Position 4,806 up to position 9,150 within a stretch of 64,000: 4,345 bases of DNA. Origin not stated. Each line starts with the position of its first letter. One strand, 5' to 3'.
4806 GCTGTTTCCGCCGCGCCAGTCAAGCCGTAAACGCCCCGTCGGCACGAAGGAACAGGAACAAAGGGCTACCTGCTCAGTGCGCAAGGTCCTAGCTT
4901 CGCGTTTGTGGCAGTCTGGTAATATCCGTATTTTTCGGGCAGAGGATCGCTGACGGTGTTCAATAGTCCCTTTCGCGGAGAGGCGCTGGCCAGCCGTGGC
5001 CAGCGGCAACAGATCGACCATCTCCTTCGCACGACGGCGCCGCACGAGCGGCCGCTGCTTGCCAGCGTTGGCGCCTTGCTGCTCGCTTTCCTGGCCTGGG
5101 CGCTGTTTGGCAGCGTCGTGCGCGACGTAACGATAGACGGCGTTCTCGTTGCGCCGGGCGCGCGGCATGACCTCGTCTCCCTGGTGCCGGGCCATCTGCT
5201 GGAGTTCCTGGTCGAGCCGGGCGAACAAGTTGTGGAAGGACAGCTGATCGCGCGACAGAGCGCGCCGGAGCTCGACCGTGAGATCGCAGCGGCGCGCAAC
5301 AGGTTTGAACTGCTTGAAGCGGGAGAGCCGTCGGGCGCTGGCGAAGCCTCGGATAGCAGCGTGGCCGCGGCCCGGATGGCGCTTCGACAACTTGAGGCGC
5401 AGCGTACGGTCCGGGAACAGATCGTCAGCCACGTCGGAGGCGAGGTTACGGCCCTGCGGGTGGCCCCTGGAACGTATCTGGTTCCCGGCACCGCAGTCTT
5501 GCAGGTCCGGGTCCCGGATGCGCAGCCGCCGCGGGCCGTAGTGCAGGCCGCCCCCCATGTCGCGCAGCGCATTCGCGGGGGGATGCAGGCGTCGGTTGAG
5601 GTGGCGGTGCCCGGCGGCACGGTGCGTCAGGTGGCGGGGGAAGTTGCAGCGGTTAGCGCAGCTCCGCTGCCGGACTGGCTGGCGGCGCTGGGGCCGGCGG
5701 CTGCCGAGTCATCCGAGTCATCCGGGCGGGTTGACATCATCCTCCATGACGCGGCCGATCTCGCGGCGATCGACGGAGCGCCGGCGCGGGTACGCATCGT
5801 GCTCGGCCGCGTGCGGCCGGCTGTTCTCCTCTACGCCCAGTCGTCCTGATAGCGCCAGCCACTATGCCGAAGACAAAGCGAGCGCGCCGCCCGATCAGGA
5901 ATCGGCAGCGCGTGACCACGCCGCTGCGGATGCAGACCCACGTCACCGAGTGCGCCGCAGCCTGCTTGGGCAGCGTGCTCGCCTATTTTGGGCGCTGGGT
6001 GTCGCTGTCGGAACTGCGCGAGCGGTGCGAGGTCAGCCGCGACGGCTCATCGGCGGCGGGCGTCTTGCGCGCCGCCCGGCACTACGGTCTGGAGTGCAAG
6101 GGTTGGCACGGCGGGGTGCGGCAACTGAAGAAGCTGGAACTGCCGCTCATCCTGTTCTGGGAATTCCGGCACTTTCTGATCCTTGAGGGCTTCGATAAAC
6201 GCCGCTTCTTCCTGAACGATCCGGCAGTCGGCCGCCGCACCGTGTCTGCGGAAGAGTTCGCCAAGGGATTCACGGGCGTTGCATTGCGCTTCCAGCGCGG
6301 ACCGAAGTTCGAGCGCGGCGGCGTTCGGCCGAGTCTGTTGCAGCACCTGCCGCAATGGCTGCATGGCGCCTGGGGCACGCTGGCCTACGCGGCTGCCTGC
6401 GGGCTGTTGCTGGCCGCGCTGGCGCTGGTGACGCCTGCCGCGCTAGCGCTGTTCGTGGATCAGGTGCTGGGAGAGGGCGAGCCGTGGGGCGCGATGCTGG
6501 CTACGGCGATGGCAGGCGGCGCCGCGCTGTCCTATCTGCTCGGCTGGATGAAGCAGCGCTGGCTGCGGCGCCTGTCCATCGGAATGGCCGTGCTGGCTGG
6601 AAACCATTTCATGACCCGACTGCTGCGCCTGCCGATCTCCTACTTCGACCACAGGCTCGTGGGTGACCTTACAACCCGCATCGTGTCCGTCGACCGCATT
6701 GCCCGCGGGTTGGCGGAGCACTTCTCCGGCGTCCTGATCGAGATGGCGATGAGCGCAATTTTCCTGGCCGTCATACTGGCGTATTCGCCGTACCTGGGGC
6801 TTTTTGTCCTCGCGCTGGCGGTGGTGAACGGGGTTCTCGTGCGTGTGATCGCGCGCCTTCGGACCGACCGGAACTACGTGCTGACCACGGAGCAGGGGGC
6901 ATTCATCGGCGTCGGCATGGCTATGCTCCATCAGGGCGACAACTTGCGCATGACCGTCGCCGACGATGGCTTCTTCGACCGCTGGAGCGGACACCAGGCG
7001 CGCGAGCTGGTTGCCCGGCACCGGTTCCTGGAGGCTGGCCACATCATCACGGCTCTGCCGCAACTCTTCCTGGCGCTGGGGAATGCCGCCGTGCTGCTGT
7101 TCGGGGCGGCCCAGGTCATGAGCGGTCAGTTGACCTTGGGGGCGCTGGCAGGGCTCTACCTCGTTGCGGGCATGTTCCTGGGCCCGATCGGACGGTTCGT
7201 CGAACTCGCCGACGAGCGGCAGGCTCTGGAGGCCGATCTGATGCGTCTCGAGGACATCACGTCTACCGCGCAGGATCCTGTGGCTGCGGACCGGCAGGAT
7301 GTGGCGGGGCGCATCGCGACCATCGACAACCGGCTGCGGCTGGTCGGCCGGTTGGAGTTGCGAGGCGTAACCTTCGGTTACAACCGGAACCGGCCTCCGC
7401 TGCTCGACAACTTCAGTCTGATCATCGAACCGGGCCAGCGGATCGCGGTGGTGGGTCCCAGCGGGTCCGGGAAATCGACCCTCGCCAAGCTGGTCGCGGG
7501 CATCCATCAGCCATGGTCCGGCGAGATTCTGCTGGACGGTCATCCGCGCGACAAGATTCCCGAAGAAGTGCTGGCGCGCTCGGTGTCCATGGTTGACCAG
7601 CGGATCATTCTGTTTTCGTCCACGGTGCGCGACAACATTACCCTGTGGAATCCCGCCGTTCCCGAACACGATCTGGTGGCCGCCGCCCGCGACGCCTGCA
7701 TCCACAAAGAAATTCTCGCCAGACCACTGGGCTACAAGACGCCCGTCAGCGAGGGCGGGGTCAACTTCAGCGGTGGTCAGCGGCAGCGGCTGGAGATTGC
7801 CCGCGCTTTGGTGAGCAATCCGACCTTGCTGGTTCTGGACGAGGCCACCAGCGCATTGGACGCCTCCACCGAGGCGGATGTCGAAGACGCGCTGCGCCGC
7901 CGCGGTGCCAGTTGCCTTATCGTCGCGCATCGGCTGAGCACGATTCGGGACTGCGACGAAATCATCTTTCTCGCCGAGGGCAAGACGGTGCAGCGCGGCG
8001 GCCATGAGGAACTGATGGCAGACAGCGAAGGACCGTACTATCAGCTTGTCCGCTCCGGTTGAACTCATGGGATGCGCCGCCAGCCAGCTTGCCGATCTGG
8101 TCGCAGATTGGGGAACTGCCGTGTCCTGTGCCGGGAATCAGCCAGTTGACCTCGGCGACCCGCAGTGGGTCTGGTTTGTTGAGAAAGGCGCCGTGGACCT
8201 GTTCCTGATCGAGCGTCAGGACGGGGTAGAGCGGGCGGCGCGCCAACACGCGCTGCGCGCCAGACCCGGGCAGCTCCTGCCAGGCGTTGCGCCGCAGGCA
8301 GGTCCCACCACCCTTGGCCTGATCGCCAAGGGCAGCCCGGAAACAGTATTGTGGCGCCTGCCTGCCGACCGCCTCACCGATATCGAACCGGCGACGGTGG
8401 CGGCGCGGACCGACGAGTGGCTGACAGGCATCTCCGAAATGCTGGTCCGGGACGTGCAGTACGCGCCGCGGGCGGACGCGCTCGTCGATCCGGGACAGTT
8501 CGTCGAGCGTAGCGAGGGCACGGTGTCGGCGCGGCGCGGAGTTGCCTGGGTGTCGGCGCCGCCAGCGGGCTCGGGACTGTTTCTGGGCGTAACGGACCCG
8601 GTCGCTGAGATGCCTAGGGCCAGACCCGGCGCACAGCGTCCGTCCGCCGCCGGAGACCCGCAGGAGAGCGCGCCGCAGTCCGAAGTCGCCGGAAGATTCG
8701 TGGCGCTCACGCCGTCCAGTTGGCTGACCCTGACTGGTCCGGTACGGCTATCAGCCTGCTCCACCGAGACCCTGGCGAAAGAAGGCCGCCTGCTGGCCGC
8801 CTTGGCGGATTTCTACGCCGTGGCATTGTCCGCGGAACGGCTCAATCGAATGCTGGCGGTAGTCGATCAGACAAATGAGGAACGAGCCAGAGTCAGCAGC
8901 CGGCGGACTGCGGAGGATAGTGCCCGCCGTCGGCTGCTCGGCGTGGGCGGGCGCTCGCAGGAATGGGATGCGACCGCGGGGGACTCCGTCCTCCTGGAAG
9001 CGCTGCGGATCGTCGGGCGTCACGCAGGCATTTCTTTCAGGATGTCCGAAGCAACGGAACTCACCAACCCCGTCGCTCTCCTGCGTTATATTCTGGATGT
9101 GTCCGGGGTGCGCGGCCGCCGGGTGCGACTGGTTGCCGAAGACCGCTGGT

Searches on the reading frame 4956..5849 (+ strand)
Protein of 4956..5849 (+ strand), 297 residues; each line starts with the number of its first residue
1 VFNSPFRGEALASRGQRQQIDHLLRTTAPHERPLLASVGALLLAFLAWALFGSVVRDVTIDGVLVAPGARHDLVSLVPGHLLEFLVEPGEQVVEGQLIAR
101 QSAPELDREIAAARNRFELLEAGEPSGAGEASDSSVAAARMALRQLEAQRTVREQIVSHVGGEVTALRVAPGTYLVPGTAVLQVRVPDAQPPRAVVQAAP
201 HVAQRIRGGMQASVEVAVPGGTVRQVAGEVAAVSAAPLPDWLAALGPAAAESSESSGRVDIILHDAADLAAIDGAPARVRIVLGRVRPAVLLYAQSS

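Call 7: search_protein_families(library=ncbifam, proteins=[window:4956-5849:+], max_evalue=0.01)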
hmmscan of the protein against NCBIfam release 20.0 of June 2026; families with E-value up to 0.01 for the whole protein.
window:4956-5849:+ (297 aa): 6 families
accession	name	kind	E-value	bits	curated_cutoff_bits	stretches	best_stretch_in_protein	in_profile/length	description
TIGR03794.1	NHLM_micro_HlyD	equivalog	8.1e-23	81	156.2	2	18-121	6-109/421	NHLP bacteriocin system secretion protein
TIGR01730.1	RND_mfp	subfamily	3.6e-08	32.8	94.9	1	135-234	117-211/322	efflux RND transporter periplasmic adaptor subunit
TIGR01843.1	type_I_hlyD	subfamily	6.7e-06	25.3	208.65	1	36-115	9-88/422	HlyD family type I secretion periplasmic adaptor subunit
TIGR00999.1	8a0102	subfamily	0.00017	20.8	319.3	1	136-234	74-168/271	CzcB/NccB family metal efflux transporter periplasmic adaptor subunit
NF005117.0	PRK06549.1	equivalog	0.0025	18.4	159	0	66-113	57-104/130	acetyl-CoA carboxylase biotin carboxyl carrier protein subunit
TIGR00998.1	8a0101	subfamily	0.0032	16.5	390.8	0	38-118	9-97/334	EmrA/EmrK family multidrug efflux transporter periplasmic adaptor subunit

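Call 8: search_protein_families(library=pfam, proteins=[window:4956-5849:+], max_evalue=0.01)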
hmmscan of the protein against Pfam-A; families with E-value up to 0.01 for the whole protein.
window:4956-5849:+ (297 aa): 2 families
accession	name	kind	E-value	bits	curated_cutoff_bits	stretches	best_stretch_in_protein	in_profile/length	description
PF16576.10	HlyD_D23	-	9.8e-05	22.2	30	1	87-234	36-185/214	Barrel-sandwich domain of CusB or HlyD membrane-fusion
PF13437.12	HlyD_3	-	0.0016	19.6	22.2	1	156-239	2-82/106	HlyD family secretion protein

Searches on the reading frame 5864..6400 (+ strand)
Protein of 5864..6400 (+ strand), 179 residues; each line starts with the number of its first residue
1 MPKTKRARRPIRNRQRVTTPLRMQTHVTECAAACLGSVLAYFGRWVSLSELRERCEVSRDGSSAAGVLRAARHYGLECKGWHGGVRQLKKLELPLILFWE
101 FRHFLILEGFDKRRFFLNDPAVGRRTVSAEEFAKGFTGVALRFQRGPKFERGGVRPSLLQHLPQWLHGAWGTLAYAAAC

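Call 75: search_solved_structures(query=window:5864-6400:+, max_evalue=0.00001, show_alignments=2)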
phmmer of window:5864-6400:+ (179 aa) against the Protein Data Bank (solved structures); distinct sequences matched with E-value up to 0.00001: 12.
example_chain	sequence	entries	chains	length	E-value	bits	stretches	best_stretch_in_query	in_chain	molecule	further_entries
6mpz_A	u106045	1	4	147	8.3e-36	126.6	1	6-146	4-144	Double Glycine Motif Protease domain from AMS/PCAT Transporter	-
8vp3_A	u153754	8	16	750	1.1e-13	54.4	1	24-159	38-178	ABC-type bacteriocin transporter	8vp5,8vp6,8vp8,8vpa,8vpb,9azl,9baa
4ry2_A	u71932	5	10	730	1.2e-13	54.4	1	24-159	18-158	ABC-type bacteriocin transporter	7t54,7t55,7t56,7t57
4s0f_A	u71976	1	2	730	1.2e-13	54.4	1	24-159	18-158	ABC-type bacteriocin transporter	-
7n87_A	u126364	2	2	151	5.3e-13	52.2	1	24-152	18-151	ABC-type bacteriocin transporter | Peptidase C39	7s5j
6v9z_A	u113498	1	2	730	2.1e-12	50.3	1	24-159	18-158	ABC-type bacteriocin transporter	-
8vp9_A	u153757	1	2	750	1.2e-10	44.6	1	24-159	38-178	ABC-type bacteriocin transporter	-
8hf7_A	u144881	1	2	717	2.6e-09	40.2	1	22-151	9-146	Competence factor transporting ATP-binding protein/permease ComA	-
8hf4_A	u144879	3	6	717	2.6e-09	40.2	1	22-151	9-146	Transport/processing ATP-binding protein ComA | Competence factor transporting ATP-binding protein/permease ComA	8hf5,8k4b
8hf6_A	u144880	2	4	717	2.6e-09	40.2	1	22-151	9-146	Competence factor transporting ATP-binding protein/permease ComA | Transport/processing ATP-binding protein ComA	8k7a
3k8u_A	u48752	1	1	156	9.5e-09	38.4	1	24-149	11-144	Putative ABC transporter, ATP-binding protein ComA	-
5xe8_A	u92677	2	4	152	1e-08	38.3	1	24-149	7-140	Putative ABC transporter, ATP-binding protein ComA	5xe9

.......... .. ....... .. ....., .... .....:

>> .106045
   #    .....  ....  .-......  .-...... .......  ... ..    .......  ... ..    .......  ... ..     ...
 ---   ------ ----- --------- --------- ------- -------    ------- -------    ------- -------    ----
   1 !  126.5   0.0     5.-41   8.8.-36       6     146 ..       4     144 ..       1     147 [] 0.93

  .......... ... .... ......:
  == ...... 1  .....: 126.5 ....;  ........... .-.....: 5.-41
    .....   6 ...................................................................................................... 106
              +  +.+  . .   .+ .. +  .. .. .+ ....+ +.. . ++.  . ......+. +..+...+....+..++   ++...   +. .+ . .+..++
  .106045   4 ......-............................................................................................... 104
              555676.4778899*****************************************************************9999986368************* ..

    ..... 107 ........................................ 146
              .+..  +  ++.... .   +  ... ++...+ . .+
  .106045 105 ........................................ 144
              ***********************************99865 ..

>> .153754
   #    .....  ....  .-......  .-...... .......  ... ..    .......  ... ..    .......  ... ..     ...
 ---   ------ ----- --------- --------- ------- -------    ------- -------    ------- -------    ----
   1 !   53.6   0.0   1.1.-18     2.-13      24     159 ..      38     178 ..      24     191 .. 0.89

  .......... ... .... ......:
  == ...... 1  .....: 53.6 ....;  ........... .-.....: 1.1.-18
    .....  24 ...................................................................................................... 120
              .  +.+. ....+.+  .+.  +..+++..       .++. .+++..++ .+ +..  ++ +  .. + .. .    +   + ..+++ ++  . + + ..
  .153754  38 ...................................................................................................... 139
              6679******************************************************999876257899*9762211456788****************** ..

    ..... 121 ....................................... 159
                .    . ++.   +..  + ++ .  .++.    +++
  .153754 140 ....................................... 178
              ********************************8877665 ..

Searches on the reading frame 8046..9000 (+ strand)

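Call 87: search_protein_families(library=ncbifam, proteins=[window:8046-9000:+], max_evalue=0.00001)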
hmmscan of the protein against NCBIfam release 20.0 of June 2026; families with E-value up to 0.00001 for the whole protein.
window:8046-9000:+ (318 aa): 0 families
